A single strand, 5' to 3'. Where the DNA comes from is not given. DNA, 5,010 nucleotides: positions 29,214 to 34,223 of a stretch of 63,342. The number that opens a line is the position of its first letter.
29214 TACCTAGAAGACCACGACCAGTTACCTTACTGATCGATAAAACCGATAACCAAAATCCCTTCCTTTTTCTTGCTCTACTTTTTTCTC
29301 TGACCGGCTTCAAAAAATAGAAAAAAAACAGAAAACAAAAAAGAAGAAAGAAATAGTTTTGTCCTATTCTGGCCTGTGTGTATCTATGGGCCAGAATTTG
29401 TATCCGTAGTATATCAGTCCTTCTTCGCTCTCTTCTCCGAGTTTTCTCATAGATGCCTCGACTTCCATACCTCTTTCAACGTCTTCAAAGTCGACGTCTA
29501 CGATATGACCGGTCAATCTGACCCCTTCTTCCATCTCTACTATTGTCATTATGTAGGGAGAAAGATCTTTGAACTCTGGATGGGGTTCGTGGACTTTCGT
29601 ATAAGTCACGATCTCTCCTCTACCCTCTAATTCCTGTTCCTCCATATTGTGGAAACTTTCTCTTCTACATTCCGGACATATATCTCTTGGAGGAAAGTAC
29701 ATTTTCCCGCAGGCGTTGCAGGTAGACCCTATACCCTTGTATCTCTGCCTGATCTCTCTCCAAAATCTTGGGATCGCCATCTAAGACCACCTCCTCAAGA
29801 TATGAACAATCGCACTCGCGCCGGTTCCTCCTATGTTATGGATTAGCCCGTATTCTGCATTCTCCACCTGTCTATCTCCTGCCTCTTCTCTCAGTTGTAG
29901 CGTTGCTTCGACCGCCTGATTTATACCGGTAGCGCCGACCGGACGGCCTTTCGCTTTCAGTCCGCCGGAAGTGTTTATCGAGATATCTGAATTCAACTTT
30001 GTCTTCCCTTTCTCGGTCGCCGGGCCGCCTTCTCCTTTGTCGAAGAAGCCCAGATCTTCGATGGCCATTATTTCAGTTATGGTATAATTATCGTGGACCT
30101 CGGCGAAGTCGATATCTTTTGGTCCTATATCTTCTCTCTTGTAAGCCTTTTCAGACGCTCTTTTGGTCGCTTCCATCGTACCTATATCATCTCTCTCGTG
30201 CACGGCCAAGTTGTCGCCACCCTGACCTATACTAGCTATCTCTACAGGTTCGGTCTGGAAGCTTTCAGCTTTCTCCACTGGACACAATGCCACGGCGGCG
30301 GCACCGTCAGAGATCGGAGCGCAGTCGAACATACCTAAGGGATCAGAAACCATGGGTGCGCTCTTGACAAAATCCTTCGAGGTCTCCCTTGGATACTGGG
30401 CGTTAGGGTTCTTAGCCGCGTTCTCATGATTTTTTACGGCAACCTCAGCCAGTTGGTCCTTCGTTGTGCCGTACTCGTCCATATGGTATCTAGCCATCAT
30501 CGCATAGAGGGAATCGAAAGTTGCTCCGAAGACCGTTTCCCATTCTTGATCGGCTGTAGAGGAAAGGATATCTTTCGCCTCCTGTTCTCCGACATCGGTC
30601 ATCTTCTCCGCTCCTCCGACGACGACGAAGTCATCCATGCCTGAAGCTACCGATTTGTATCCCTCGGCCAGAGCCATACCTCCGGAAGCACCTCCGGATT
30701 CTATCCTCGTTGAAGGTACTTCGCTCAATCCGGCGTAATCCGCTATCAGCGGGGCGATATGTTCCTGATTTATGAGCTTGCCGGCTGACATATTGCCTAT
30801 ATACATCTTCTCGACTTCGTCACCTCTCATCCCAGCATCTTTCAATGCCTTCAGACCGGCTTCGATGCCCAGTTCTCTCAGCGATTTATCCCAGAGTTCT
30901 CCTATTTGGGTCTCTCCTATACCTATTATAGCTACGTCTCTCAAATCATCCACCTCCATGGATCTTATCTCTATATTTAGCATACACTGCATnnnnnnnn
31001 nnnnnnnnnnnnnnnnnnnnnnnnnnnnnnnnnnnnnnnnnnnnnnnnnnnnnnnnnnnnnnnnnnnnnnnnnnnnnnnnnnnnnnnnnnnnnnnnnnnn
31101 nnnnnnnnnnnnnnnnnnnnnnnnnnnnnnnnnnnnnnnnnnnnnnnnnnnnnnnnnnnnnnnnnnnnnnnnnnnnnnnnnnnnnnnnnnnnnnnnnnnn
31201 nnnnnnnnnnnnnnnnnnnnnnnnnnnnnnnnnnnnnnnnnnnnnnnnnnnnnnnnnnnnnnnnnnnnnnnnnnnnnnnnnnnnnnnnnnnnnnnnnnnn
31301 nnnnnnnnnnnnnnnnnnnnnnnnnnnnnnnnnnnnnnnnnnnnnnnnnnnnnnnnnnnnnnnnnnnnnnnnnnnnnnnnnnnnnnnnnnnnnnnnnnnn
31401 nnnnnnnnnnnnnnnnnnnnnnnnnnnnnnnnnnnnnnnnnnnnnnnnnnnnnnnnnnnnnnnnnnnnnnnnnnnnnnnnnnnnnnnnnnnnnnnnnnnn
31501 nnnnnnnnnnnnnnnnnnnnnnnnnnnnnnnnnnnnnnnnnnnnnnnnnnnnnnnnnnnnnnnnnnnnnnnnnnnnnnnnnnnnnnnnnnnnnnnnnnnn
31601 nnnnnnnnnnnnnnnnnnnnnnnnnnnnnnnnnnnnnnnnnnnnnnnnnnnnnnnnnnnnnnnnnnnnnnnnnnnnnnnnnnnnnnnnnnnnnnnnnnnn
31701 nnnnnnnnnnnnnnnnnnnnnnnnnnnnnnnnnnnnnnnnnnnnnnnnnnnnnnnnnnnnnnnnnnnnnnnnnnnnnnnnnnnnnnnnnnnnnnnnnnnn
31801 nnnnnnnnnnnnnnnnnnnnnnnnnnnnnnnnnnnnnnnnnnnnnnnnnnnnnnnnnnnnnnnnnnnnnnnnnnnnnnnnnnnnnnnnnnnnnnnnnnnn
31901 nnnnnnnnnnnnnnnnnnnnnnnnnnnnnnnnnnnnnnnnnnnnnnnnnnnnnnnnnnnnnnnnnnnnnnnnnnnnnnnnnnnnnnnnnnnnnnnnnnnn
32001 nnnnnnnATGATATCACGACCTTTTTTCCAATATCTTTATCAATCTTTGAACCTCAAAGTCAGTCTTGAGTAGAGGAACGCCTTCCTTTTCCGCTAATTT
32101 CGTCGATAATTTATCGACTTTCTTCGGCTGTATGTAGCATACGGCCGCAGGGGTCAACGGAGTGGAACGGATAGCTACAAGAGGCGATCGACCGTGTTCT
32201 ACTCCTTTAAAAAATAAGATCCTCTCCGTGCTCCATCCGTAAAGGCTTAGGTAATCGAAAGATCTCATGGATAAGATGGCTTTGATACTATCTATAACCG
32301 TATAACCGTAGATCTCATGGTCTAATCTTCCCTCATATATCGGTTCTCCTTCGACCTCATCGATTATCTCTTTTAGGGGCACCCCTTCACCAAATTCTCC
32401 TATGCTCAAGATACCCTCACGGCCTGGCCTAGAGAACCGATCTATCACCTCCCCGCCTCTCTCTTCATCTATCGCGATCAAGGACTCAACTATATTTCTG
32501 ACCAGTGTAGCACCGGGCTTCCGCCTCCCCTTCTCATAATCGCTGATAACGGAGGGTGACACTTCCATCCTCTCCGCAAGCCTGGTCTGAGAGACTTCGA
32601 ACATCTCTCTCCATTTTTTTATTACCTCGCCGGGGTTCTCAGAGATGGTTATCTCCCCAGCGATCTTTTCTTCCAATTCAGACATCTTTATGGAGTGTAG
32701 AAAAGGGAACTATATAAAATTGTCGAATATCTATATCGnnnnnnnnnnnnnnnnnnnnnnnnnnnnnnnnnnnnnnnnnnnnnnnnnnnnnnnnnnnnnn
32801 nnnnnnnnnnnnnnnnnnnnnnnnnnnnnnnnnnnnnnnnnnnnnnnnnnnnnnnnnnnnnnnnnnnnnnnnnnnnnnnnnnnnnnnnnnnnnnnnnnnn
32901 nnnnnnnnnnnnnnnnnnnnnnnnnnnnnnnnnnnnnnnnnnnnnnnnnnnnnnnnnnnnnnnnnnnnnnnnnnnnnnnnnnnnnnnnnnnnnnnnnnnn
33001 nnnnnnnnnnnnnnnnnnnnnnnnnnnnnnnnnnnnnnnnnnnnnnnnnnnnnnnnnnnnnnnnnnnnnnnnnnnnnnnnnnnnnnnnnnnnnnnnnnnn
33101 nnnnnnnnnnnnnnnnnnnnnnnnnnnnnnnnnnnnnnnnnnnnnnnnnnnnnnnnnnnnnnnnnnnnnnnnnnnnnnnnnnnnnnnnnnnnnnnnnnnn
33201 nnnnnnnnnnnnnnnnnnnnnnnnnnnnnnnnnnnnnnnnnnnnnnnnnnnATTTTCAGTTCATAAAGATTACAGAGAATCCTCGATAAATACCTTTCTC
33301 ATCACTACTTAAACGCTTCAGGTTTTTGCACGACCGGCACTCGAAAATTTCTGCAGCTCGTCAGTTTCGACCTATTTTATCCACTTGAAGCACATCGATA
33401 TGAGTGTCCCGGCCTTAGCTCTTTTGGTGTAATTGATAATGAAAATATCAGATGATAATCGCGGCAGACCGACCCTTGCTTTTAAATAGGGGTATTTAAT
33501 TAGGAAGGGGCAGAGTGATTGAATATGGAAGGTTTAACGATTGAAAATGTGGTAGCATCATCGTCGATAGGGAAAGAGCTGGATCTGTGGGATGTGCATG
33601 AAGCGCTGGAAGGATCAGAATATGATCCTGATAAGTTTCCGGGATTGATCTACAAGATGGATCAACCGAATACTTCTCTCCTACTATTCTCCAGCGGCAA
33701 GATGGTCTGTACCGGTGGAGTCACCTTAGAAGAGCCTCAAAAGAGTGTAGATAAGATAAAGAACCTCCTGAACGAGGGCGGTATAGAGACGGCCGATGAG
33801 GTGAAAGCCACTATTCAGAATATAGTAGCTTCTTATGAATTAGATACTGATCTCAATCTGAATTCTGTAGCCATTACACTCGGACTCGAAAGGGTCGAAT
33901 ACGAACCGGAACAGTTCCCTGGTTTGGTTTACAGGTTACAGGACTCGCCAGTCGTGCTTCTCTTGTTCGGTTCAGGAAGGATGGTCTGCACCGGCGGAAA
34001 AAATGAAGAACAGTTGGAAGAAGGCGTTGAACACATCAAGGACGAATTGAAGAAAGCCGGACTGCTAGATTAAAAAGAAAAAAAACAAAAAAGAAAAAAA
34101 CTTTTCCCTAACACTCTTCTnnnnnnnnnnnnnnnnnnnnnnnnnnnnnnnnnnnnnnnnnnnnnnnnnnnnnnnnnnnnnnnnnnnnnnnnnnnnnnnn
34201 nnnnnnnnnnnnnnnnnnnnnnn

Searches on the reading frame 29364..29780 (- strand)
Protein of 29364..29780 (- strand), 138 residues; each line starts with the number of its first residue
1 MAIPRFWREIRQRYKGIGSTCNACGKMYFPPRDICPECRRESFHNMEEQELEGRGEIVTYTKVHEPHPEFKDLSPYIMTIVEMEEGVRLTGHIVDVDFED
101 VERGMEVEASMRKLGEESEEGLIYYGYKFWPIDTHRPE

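Call 16: search_protein_families(library=pfam, proteins=[window:29364-29780:-], max_evalue=0.00001)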
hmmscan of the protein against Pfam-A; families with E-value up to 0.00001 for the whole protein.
window:29364-29780:- (138 aa): 2 families
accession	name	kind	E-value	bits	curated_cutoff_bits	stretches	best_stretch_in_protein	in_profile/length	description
PF01796.24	OB_ChsH2_C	-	2e-19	69.7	27.1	1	48-111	1-64/65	ChsH2, C-terminal OB-fold domain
PF12172.15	zf-ChsH2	-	5.8e-08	32.8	23.2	1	17-43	10-36/37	ChsH2, rubredoxin-like zinc ribbon domain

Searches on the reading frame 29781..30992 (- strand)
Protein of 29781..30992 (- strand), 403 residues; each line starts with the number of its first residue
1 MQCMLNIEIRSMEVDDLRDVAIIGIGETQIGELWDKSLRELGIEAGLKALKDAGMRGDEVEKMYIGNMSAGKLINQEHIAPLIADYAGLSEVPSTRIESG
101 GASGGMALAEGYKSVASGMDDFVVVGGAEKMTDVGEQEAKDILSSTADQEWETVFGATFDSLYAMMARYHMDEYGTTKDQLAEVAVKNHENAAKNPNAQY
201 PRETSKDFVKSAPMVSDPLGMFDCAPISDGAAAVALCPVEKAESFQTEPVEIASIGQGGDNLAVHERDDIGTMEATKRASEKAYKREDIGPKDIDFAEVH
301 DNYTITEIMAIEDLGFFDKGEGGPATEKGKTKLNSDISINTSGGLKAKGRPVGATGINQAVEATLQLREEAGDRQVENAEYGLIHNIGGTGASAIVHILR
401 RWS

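Call 16: search_protein_families(library=pfam, proteins=[window:29781-30992:-], max_evalue=0.00001)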
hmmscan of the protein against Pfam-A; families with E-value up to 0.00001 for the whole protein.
window:29781-30992:- (403 aa): 3 families
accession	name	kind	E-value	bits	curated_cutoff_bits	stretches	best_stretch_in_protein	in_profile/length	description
PF22691.2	Thiolase_C_1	-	5.5e-45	153.1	28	1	256-401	1-144/144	Thiolase C-terminal domain-like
PF00108.29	Thiolase_N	-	1.3e-27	97.2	26.4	1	20-238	1-258/260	Thiolase, N-terminal domain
PF02803.24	Thiolase_C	-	6.7e-07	29.4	27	1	277-377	25-107/123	Thiolase, C-terminal domain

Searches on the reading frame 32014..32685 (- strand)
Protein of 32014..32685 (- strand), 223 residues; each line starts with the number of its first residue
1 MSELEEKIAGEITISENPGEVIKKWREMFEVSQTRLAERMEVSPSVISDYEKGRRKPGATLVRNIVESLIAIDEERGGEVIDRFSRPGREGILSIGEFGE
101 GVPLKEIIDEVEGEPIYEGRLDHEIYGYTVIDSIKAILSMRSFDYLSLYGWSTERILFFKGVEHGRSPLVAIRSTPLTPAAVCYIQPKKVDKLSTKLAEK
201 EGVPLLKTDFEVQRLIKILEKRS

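Call 16: search_protein_families(library=pfam, proteins=[window:32014-32685:-], max_evalue=0.00001)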
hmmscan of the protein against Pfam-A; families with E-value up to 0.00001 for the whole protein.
window:32014-32685:- (223 aa): 3 families
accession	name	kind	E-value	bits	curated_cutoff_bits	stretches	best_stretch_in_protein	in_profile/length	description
PF01381.28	HTH_3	-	6.6e-10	39.3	23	1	22-67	1-46/55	Helix-turn-helix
PF13560.12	HTH_31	-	5.4e-07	30.3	27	1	21-69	5-54/64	Helix-turn-helix domain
PF12844.13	HTH_19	-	6.8e-06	26.3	30.2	0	19-67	1-49/64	Helix-turn-helix domain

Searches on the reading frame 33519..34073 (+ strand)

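Call 16: search_protein_families(library=pfam, proteins=[window:33519-34073:+], max_evalue=0.00001)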
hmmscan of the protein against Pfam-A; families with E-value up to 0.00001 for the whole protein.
window:33519-34073:+ (184 aa): 1 family
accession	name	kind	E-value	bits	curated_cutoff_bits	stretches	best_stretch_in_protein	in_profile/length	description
PF00352.27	TBP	-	1.2e-52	176.1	22.9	2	98-179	3-84/85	Transcription factor TFIID (or TATA-binding protein, TBP)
